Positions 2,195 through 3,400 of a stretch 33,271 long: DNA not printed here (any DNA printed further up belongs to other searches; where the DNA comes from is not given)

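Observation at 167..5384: Complementary charged tails: acidic N-terminus on the corrinoid carrier versus Arg-rich termini on its docking partners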

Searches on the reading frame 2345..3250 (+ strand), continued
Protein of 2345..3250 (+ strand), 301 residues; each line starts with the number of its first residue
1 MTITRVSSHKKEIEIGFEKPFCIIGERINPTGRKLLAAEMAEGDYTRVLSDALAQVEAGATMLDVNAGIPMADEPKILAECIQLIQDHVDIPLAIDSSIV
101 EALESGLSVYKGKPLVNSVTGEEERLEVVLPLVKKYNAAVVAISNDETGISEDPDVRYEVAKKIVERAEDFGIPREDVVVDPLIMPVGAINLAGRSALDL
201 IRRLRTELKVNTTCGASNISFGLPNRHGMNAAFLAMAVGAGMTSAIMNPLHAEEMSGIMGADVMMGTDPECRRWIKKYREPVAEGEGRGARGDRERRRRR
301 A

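Call 30: search_dna_similar(query=L081:5216-6229:+, collection=plasmids, mode=protein, max_rows=60, rows=spread, max_evalue=1e-40)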
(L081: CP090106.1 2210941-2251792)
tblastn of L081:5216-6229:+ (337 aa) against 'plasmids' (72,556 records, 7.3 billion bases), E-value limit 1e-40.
Records with a match: 12; places in all: 12; records where one place covers at least 80% of the query: 12.
Best place of each record, by identity: >=99% 1; 95-99% 3; 80-90% 1; <60% 7.
By first word of the organism name: Paracoccus 5; Sinorhizobium 4; Shinella 1; Terrarubrum 1; Pseudorhodobacter 1.
By predicted mobility (MOB-suite, as given by PLSDB): non-mobilizable 8; conjugative 3; mobilizable 1.
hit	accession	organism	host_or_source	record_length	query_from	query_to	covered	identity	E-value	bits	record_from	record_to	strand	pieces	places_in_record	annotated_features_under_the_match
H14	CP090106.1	Sinorhizobium meliloti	Medicago,Cell culture,Plant nodule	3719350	1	321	95%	100.0%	0e+0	638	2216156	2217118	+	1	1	bmt: betaine--homocysteine S-methyltransferase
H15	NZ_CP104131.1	Sinorhizobium sp. K101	Phaseolus vulgaris,cell ...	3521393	1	321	95%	97.5%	0e+0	626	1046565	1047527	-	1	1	none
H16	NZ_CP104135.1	Sinorhizobium sp. C101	Phaseolus vulgaris,cell ...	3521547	1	321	95%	97.5%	0e+0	626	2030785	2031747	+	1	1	none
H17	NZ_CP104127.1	Sinorhizobium sp. M103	Phaseolus vulgaris,cell ...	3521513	1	321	95%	97.5%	0e+0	626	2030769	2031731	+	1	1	none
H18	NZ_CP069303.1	Shinella sp. PSBB067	monoisolate,Minnesota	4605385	3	321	95%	85.0%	5e-171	533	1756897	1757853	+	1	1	none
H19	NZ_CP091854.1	Terrarubrum flagellatum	cell culture,forest soil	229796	8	317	92%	59.0%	1e-116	377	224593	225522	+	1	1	bmt: betaine--homocysteine S-methyltransferase | DUF1289 domain-containing protein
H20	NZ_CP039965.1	Pseudorhodobacter turbinis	single bacterial isolate,Turban shell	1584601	7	321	93%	57.8%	9e-107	349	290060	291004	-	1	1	record has no annotation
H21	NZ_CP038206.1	Paracoccus pantotrophus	single cell,soil associated with ...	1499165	8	314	91%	47.9%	3e-78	267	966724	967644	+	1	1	none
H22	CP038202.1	Paracoccus ferrooxidans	single cell,bioreactor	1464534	8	314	91%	47.6%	1e-78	268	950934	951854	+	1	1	bmt: betaine--homocysteine S-methyltransferase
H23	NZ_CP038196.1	Paracoccus versutus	single cell,soil adjacent to the roots ...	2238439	8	314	91%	47.6%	1e-78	268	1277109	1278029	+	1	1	none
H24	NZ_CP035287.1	Paracoccus versutus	whole organism,soil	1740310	8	314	91%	47.2%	8e-78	266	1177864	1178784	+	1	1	none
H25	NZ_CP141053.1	Paracoccus denitrificans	-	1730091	8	314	91%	45.9%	9e-79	269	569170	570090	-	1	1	none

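Call 31: get_annotated_region(hit=H19, flank=1500)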
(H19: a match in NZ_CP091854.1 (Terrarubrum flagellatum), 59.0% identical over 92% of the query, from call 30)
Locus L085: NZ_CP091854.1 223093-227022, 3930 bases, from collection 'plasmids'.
description: Terrarubrum flagellatum strain 7MK25 plasmid unnamed3, complete sequence
organism: Terrarubrum flagellatum (NCBI taxid 2895980)
taxonomy: Bacteria; Pseudomonadota; Alphaproteobacteria; Hyphomicrobiales; Terrirubraceae; Terrirubrum; Terrarubrum flagellatum
host: -; source: cell culture,forest soil; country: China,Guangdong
typing (MOB-suite, as given by PLSDB): non-mobilizable
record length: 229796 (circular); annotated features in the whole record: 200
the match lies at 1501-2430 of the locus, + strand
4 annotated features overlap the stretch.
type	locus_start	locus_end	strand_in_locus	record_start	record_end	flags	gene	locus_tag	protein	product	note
CDS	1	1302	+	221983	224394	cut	-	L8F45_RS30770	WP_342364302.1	FAD-dependent oxidoreductase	-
CDS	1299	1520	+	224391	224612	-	-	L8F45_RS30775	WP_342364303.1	DUF1289 domain-containing protein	-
CDS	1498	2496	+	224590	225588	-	bmt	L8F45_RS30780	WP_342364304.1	betaine--homocysteine S-methyltransferase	-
CDS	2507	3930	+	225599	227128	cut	-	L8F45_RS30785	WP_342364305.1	trimethylamine methyltransferase family protein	-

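Call 32: get_annotated_region(hit=H20, flank=1500)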
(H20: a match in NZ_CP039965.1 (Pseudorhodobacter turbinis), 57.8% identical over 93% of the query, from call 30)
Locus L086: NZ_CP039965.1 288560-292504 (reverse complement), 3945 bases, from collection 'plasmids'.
description: Pseudorhodobacter turbinis strain S12M18 plasmid unnamed1, complete sequence
organism: Pseudorhodobacter turbinis (NCBI taxid 2500533)
taxonomy: Bacteria; Pseudomonadota; Alphaproteobacteria; Rhodobacterales; Paracoccaceae; Pseudorhodobacter; Pseudorhodobacter turbinis
host: -; source: single bacterial isolate,Turban shell; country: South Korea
typing (MOB-suite, as given by PLSDB): mobilizable; relaxase MOBP
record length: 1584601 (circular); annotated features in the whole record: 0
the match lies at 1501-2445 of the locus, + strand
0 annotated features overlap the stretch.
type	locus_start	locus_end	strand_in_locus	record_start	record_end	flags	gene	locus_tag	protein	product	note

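Call 33: get_annotated_region(hit=H25, flank=1500)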
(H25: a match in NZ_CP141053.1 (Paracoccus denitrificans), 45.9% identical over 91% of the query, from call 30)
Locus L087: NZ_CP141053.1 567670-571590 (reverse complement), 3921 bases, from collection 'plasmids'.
description: Paracoccus denitrificans strain HAMBI_2443 plasmid unnamed1, complete sequence
organism: Paracoccus denitrificans (NCBI taxid 266)
taxonomy: Bacteria; Pseudomonadota; Alphaproteobacteria; Rhodobacterales; Paracoccaceae; Paracoccus; Paracoccus denitrificans
host: -; source: -; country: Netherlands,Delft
typing (MOB-suite, as given by PLSDB): conjugative; replicon rep_cluster_746; relaxase MOBP; mating-pair formation MPF_T
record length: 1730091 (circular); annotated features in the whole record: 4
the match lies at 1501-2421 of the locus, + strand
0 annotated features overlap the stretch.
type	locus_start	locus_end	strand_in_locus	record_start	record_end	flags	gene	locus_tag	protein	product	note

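Call 34: get_annotated_region(hit=H18, flank=1500)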
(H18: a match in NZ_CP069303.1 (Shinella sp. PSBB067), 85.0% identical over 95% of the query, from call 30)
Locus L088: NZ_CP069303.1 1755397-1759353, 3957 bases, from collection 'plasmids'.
description: Shinella sp. PSBB067 plasmid unnamed1, complete sequence
organism: Shinella sp. PSBB067 (NCBI taxid 2715959)
taxonomy: Bacteria; Pseudomonadota; Alphaproteobacteria; Hyphomicrobiales; Rhizobiaceae; Shinella; Shinella sp. PSBB067
host: -; source: monoisolate,Minnesota; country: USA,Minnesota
typing (MOB-suite, as given by PLSDB): non-mobilizable; mating-pair formation MPF_T
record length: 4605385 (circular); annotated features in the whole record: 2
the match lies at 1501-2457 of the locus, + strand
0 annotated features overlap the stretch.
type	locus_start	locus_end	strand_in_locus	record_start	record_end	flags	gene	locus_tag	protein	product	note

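Call 49: find_homologous_proteins(query=A1, max_evalue=1e-30)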
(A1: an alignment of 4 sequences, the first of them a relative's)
Query A1 (4 sequences) (337 aa, profile of the alignment): 8000 proteins with E <= 1e-30 among 8000 candidates; the best 120 are listed.
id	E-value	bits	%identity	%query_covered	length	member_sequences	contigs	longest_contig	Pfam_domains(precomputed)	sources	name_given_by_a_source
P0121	1.5e-189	647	84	99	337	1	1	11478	PF02574.23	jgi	-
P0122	9.0e-189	645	84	99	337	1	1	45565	PF02574.23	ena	-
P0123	2.2e-188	643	93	100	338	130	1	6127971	PF02574.23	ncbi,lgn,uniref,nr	ncbi:betaine--homocysteine S-methyltransferase [Ensifer sp. BR816]|uniref:betaine--homocysteine S-me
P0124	3.3e-188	643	89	100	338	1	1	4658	PF02574.23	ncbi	-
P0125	4.3e-188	643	89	100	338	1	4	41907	PF02574.23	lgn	-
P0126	4.5e-188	642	89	100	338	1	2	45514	PF02574.23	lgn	-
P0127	5.0e-188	642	91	100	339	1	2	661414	PF02574.23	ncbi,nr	ncbi:betaine--homocysteine S-methyltransferase [Ensifer sp. IC3342]|nr:betaine--homocysteine S-methy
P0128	5.5e-188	642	85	97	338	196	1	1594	PF02574.23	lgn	-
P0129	5.7e-188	642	89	100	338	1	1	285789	PF02574.23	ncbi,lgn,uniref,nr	ncbi:5-methyltetrahydrofolate--homocysteine methyltransferase [Ensifer adhaerens]|uniref:5-methyltet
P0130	7.3e-188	642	89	100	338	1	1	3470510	PF02574.23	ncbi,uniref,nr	ncbi:Methionine synthase [Ensifer adhaerens]|uniref:betaine--homocysteine S-methyltransferase n=1 Ta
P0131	1.6e-187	641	85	96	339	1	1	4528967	PF02574.23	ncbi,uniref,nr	ncbi:betaine--homocysteine S-methyltransferase [Sinorhizobium sp. BG8]|uniref:betaine--homocysteine 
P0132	1.9e-187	640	89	100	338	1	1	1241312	PF02574.23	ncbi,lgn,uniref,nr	ncbi:betaine--homocysteine S-methyltransferase [Ensifer sp. HO-A22]|uniref:Betaine--homocysteine S-m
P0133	1.9e-187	640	91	100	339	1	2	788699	PF02574.23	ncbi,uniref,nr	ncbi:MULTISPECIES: betaine--homocysteine S-methyltransferase [unclassified Sinorhizobium]|uniref:bet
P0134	2.0e-187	640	88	100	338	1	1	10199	PF02574.23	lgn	-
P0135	2.2e-187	640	88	100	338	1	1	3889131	PF02574.23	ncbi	ncbi:betaine--homocysteine S-methyltransferase [Ensifer canadensis]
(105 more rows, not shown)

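Call 76: find_homologous_proteins(query=L086:1492-2505:+, max_evalue=1e-30)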
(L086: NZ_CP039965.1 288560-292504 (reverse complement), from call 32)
Query L086:1492-2505:+ (337 aa): 8000 proteins with E <= 1e-30 among 8000 candidates; the best 120 are listed.
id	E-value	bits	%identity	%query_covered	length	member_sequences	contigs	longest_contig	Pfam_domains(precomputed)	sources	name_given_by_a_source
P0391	6.6e-205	698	92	100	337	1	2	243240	PF02574.23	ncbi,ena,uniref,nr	ncbi:betaine--homocysteine S-methyltransferase [Pseudorhodobacter sp.]|uniref:betaine--homocysteine 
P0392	9.1e-205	698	92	98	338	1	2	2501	PF02574.23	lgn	-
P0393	1.8e-204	697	92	100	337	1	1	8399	PF02574.23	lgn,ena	-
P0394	2.6e-204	696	91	98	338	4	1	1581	PF02574.23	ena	-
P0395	1.4e-203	694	91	98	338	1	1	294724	PF02574.23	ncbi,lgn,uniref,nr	ncbi:betaine--homocysteine S-methyltransferase [Pseudorhodobacter sp. E13]|uniref:betaine--homocyste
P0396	4.1e-203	692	91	98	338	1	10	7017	PF02574.23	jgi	jgi:5-methyltetrahydrofolate--homocysteine methyltransferase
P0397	9.8e-203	691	90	98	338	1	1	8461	PF02574.23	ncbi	-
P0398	1.5e-202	690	90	98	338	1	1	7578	PF02574.23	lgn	-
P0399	1.5e-202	690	90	98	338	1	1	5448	PF02574.23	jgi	jgi:5-methyltetrahydrofolate--homocysteine methyltransferase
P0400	1.9e-202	690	90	98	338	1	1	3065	PF02574.23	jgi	jgi:5-methyltetrahydrofolate--homocysteine methyltransferase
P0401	2.1e-202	690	90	100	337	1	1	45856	PF02574.23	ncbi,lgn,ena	-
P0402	5.2e-202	688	90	100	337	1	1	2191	PF02574.23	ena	-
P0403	6.9e-202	688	90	98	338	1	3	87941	PF02574.23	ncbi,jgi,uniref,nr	ncbi:betaine--homocysteine S-methyltransferase [Pseudorhodobacter wandonensis]|jgi:5-methyltetrahydr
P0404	1.0e-201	687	90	100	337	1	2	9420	PF02574.23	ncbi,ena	-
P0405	1.1e-201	687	90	100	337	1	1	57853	PF02574.23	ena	-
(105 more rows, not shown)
